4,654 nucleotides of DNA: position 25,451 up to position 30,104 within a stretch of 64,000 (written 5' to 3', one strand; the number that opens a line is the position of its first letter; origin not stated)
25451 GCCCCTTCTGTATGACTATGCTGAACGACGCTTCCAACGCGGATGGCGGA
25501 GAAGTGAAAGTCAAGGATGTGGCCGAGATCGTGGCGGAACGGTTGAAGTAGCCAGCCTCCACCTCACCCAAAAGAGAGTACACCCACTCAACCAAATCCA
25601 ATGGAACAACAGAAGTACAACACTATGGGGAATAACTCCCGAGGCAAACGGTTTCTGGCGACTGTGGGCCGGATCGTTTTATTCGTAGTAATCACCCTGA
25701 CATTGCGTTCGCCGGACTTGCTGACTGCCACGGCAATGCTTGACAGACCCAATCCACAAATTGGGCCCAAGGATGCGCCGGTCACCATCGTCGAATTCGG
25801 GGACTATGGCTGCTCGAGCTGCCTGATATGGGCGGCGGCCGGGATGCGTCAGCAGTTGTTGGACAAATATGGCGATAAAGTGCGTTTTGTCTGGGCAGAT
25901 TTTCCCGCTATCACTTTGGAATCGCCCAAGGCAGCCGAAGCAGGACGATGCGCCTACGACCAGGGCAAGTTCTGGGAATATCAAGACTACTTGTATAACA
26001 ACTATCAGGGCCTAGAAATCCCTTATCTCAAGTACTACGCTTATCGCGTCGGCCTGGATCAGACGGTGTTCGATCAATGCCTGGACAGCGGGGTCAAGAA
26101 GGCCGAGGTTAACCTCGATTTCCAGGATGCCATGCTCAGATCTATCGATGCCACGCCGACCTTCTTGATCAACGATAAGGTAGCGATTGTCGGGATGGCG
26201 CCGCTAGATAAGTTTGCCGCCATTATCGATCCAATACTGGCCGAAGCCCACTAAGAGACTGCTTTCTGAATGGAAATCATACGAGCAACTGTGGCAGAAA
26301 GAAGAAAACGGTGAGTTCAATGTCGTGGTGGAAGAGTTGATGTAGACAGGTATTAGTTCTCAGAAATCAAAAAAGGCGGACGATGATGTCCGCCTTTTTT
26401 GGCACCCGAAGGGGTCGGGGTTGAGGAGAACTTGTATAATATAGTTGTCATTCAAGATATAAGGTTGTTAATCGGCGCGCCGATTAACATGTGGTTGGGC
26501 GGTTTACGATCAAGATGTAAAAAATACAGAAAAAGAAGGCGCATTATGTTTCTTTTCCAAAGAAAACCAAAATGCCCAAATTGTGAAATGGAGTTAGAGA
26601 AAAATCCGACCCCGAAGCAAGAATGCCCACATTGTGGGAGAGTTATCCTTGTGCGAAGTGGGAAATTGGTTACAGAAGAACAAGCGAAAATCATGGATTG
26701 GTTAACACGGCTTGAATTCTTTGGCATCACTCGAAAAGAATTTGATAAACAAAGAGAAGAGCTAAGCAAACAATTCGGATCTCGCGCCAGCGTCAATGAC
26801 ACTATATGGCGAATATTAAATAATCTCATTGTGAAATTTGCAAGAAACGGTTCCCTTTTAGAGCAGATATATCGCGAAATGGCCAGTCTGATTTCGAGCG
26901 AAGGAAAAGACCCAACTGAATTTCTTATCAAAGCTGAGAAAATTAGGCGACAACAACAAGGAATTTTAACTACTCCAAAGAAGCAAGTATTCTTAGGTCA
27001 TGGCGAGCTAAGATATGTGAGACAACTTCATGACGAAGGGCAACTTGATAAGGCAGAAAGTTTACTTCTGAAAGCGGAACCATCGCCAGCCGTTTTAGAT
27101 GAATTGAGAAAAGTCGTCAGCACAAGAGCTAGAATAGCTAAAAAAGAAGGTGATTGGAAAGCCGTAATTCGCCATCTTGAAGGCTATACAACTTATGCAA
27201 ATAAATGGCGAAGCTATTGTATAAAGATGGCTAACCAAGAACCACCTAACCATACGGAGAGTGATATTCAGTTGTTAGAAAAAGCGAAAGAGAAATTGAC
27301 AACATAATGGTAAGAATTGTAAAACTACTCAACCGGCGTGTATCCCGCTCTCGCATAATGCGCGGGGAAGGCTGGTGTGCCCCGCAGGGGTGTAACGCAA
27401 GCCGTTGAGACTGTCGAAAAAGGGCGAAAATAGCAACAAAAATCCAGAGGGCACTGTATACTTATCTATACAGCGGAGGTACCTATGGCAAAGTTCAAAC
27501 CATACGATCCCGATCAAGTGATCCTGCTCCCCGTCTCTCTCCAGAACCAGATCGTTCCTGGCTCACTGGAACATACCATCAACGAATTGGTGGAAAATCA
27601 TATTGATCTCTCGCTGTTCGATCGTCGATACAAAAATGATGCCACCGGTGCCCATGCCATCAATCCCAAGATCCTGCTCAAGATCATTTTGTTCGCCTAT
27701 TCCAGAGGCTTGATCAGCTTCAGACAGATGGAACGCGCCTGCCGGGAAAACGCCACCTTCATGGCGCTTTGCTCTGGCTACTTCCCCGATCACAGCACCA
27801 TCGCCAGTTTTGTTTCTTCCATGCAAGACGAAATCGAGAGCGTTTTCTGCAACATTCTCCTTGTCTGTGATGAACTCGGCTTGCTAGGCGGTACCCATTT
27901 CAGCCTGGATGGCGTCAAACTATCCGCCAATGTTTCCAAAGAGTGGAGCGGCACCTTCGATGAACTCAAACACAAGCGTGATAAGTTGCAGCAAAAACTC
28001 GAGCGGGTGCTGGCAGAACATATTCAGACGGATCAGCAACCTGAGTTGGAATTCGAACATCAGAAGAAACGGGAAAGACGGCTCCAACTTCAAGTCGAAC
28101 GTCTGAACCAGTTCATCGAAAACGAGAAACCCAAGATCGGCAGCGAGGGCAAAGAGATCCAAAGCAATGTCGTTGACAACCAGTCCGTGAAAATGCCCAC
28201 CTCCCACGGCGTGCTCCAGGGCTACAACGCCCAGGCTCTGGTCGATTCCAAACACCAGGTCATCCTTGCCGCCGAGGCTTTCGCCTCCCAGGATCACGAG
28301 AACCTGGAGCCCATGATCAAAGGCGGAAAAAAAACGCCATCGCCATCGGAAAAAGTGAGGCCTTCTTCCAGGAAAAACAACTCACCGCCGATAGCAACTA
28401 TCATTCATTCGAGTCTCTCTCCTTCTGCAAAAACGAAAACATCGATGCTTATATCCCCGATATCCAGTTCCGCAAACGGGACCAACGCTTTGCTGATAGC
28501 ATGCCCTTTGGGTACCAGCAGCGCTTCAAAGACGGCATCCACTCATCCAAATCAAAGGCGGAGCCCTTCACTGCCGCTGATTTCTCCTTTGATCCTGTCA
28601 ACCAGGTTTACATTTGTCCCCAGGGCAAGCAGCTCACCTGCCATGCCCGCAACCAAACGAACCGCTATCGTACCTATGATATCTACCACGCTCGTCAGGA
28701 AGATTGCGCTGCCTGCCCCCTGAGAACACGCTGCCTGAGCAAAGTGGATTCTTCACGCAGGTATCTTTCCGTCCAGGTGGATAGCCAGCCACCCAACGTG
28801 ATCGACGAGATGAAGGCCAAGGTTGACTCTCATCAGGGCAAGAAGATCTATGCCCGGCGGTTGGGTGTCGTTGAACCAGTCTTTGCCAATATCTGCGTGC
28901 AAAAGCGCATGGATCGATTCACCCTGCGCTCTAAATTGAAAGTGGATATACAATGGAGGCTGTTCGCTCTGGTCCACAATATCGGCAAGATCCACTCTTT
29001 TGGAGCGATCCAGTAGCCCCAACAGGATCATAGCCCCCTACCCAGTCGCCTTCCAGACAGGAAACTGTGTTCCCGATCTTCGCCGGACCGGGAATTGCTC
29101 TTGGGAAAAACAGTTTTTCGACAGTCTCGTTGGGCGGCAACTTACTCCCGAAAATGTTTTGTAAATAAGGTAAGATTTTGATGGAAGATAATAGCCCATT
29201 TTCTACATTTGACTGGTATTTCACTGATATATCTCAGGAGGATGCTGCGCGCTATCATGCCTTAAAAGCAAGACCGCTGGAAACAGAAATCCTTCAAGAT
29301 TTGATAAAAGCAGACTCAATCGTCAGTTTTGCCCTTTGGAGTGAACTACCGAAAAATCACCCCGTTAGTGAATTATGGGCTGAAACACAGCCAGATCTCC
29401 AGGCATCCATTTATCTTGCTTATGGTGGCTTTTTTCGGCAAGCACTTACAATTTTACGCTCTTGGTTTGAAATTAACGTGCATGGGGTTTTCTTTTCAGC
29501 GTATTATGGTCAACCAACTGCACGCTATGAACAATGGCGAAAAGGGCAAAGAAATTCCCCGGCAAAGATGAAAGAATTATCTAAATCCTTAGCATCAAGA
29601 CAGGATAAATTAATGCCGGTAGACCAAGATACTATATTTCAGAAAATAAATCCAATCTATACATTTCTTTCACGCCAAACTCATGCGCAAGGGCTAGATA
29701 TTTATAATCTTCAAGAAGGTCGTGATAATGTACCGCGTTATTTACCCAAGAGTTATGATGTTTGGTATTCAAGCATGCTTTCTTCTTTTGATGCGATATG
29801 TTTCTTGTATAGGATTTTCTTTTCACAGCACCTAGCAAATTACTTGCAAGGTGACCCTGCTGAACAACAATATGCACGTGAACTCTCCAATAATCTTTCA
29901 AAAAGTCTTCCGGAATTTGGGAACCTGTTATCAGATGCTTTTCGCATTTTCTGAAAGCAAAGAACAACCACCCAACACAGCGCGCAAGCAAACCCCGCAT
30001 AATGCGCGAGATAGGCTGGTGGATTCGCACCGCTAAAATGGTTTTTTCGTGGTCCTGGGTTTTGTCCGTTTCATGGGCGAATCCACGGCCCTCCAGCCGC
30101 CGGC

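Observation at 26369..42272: Integron-type gene-cassette array with no integrase in the window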

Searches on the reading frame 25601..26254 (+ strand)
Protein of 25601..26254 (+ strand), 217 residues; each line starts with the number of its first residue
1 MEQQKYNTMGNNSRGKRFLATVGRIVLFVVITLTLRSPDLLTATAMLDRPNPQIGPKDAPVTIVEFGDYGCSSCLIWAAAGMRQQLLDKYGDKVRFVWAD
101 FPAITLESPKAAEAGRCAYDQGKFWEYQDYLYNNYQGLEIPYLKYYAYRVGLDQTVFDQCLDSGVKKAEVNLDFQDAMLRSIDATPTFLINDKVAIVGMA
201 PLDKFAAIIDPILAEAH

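Call 13: find_encoding_contigs(protein=window:25601-26254:+, flank=10000, max_places=10)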
Protein window:25601-26254:+ (217 aa): no gene with exactly this product is on record in the collection.

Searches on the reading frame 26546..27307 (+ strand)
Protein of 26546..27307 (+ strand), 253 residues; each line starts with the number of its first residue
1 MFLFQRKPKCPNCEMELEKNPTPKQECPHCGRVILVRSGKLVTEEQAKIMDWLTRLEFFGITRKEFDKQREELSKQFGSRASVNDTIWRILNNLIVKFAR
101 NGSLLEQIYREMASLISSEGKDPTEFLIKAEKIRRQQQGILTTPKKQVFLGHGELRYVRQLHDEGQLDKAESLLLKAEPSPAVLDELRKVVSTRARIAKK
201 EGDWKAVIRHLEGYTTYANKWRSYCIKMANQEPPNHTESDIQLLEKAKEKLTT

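Call 9: search_protein_families(library=pfam, max_evalue=0.01, proteins=[window:26546-27307:+])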
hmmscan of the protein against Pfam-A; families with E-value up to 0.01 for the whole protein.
window:26546-27307:+ (253 aa): 2 families
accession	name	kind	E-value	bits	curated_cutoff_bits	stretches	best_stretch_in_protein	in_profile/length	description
PF13248.11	Zn_ribbon_3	-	0.0044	16.9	27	0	24-34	2-11/26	zinc-ribbon domain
PF24460.1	DUF7575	-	0.007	16.1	28.5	0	24-32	3-11/28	Domain of unknown function (DUF7575)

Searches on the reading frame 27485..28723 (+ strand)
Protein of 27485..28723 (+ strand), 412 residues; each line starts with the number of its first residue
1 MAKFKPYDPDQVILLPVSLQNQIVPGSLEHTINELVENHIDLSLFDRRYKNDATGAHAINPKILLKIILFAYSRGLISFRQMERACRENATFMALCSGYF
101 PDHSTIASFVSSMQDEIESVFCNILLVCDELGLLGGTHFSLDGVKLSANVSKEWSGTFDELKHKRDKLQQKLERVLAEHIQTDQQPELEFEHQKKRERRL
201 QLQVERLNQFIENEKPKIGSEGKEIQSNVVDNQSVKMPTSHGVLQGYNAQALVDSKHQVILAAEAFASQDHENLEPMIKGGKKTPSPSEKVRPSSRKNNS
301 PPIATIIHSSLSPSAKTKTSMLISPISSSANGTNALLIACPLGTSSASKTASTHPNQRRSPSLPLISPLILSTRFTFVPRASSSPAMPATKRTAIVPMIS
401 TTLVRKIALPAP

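Call 8: search_protein_families(library=pfam, max_evalue=0.01, proteins=[window:27485-28723:+])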
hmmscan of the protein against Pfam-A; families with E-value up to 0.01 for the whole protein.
window:27485-28723:+ (412 aa): 1 family
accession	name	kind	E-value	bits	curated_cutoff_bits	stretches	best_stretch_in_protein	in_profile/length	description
PF05598.16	DUF772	-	4e-15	56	23.1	1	55-123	1-73/74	Transposase domain (DUF772)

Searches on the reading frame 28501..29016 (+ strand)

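Call 8: search_protein_families(library=pfam, max_evalue=0.01, proteins=[window:28501-29016:+])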
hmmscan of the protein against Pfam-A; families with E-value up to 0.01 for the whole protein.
window:28501-29016:+ (171 aa): 3 families
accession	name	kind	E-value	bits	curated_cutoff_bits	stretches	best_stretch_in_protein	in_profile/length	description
PF13751.12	DDE_Tnp_1_6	-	4.4e-26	92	25.1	1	38-165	1-125/125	Transposase DDE domain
PF15836.10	SSTK-IP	-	0.0056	17.3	27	1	77-137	19-78/124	SSTK-interacting protein, TSSK6-activating co-chaperone protein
PF01609.27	DDE_Tnp_1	-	0.0081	16.4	23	1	105-161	130-200/200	Transposase DDE domain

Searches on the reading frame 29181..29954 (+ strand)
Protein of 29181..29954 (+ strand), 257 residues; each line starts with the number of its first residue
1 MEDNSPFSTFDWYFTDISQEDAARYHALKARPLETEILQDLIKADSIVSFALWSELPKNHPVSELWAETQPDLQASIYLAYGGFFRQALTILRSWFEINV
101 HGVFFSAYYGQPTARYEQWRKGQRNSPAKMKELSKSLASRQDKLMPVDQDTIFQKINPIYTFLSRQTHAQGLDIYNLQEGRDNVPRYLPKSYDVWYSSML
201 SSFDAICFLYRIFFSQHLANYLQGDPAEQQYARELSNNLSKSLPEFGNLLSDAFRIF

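Call 9: search_protein_families(library=pfam, max_evalue=0.01, proteins=[window:29181-29954:+])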
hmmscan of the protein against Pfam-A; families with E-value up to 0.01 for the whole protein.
window:29181-29954:+ (257 aa): 1 family
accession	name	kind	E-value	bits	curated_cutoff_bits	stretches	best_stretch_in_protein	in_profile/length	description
PF18928.5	DUF5677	-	0.0026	18.3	27.1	0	73-126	15-69/166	Family of unknown function (DUF5677)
